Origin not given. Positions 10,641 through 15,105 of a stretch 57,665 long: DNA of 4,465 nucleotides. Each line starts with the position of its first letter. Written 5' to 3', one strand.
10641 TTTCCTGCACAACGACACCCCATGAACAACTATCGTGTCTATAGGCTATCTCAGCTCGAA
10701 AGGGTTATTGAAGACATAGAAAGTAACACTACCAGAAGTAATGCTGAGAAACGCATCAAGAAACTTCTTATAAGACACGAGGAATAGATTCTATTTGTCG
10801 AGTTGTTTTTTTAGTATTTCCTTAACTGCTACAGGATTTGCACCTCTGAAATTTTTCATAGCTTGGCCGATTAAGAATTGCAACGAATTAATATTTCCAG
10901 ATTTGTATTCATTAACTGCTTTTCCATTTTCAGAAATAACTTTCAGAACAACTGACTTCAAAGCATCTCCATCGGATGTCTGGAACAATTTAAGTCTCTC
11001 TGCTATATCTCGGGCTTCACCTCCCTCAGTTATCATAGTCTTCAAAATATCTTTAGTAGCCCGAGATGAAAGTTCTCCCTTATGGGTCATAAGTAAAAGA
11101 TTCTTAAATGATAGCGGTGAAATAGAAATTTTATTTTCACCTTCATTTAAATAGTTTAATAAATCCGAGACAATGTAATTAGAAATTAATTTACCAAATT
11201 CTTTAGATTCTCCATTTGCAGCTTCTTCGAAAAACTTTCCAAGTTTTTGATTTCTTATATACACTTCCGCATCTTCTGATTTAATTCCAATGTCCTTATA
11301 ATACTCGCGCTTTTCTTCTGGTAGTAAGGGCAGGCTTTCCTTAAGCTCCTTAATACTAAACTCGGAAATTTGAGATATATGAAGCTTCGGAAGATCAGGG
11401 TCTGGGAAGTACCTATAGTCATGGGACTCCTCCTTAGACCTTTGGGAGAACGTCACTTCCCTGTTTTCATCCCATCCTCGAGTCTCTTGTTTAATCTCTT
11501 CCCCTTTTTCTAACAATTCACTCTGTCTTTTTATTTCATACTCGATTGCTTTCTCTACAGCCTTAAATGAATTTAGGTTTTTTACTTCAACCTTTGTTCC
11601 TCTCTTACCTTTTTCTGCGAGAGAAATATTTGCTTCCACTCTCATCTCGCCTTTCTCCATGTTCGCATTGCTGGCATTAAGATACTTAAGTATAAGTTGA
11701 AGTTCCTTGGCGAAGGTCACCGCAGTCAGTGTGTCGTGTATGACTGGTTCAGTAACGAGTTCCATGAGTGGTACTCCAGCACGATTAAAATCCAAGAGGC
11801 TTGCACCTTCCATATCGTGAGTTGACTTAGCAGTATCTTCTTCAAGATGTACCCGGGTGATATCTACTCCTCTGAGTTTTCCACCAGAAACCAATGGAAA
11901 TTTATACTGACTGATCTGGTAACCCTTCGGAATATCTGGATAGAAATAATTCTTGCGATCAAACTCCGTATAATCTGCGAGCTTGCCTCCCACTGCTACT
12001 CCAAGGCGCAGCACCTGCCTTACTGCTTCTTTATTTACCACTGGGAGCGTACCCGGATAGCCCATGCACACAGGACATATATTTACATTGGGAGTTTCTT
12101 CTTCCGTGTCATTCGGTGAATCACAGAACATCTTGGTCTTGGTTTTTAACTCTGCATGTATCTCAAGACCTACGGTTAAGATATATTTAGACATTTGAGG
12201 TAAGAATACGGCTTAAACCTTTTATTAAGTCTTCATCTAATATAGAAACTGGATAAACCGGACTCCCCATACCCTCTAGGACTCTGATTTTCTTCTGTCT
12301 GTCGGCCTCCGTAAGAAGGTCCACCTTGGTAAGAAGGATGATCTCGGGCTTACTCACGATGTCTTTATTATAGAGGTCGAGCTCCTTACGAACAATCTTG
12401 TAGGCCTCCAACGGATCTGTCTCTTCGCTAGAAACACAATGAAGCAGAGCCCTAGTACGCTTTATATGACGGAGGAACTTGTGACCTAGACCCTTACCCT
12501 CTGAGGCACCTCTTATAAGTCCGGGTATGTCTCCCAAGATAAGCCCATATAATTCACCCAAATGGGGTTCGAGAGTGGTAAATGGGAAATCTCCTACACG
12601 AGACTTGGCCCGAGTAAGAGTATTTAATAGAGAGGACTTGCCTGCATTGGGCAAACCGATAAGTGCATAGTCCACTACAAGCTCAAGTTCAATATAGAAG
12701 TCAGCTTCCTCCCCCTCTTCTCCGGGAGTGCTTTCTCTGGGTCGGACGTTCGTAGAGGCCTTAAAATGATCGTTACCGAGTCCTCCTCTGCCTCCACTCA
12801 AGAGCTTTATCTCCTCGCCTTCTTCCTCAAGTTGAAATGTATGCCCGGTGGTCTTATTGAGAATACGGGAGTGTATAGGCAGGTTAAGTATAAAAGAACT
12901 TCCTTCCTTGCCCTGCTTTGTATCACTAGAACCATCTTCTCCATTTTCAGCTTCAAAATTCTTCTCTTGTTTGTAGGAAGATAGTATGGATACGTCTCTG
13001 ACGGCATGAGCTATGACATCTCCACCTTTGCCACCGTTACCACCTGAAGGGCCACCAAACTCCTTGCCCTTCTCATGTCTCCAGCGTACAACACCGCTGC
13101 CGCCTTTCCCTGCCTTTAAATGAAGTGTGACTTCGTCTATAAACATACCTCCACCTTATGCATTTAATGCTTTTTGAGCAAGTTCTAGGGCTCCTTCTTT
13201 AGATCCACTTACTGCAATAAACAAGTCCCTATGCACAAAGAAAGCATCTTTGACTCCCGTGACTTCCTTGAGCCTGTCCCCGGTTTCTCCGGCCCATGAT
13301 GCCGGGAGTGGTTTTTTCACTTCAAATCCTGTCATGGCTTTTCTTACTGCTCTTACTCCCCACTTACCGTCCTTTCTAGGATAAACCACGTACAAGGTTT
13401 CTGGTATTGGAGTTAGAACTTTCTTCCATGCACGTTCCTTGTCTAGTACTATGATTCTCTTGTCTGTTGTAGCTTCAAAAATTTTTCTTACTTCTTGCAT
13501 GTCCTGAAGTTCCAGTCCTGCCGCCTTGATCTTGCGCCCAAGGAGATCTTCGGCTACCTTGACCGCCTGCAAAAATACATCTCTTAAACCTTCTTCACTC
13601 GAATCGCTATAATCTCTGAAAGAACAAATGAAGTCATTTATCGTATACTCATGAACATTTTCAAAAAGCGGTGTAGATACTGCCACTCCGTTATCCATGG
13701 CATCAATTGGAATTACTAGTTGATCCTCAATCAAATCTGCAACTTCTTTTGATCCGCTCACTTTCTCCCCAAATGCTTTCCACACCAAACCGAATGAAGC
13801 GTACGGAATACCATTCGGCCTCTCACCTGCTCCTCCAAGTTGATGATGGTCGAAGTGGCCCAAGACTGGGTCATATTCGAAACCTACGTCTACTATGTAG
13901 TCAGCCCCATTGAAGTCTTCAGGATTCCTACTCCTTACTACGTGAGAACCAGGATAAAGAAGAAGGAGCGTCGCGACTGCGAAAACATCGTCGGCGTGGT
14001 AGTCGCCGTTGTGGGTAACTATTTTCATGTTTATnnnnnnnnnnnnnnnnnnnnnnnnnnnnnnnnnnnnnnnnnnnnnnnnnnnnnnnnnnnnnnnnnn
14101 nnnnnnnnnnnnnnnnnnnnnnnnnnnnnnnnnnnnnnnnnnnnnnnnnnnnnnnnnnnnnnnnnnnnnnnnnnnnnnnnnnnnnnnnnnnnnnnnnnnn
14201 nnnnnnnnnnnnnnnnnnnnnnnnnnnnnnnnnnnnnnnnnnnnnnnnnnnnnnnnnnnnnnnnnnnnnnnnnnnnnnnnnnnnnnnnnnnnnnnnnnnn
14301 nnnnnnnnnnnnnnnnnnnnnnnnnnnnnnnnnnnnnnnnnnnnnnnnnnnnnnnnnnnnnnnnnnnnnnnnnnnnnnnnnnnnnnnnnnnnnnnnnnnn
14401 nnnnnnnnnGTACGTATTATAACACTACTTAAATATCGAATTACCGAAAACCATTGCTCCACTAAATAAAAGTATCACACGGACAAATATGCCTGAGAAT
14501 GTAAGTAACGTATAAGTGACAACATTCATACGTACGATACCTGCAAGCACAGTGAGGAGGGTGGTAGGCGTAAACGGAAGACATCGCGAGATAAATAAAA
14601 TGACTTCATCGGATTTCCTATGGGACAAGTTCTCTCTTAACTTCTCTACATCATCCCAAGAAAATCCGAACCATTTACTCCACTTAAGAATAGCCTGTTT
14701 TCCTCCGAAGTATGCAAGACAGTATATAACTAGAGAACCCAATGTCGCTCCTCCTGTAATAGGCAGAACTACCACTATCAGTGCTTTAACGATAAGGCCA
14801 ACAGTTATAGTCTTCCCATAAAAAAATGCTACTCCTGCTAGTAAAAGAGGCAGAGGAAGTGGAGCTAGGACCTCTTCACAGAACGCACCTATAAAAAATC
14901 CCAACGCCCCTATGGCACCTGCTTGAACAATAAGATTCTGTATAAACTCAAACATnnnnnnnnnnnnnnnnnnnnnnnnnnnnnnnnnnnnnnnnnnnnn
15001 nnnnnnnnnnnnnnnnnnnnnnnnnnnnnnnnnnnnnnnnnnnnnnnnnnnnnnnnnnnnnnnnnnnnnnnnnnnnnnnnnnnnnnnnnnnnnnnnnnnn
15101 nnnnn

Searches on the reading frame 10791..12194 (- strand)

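Call 33: search_protein_families(library=pfam, proteins=[window:10791-12194:-], max_evalue=0.00001)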
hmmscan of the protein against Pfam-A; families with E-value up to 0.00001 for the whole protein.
window:10791-12194:- (467 aa): 2 families
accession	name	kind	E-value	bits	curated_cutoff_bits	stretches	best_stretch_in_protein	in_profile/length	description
PF02934.20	GatB_N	-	3.3e-107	358.2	23.4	1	7-275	2-273/277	GatB/GatE catalytic domain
PF02637.23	GatB_Yqey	-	8.8e-32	110.5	27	1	321-465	2-148/148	GatB domain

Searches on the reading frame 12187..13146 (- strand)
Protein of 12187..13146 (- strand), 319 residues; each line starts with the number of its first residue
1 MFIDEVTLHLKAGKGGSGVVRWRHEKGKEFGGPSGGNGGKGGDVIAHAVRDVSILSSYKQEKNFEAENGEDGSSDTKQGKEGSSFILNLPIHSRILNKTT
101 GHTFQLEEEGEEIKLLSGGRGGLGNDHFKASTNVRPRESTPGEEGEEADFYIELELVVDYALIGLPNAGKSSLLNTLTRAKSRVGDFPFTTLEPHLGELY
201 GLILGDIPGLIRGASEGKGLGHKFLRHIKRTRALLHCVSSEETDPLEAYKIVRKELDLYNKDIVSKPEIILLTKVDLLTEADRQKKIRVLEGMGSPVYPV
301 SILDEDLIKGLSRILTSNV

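Call 33: search_protein_families(library=pfam, proteins=[window:12187-13146:-], max_evalue=0.00001)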
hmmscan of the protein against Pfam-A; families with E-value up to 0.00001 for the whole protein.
window:12187-13146:- (319 aa): 3 families
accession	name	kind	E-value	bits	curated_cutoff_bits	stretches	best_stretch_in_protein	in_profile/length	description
PF01018.28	GTP1_OBG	-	1.7e-43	148.4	27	1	3-155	1-154/155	GTP1/OBG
PF01926.29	MMR_HSR1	-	4.7e-23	81.9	21.9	1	160-274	2-113/113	50S ribosome-binding GTPase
PF02421.24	FeoB_N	-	4.3e-09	36.5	27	1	160-210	3-57/156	Ferrous iron transport protein B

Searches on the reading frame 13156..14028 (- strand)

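Call 33: search_protein_families(library=pfam, proteins=[window:13156-14028:-], max_evalue=0.00001)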
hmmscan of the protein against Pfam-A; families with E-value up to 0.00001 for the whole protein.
window:13156-14028:- (290 aa): 1 family
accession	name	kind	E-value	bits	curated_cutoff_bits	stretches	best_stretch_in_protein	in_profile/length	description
PF03690.18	MYG1_exonuc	-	9e-64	216.5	22.1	1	2-288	1-318/318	Uncharacterised protein family (UPF0160)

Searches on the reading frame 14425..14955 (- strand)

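Call 33: search_protein_families(library=pfam, proteins=[window:14425-14955:-], max_evalue=0.00001)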
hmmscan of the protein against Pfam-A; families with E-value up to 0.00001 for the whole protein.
window:14425-14955:- (176 aa): 1 family
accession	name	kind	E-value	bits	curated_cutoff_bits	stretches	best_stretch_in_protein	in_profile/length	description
PF09335.16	VTT_dom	-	4.1e-13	50.3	33.9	1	49-163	7-117/123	VTT domain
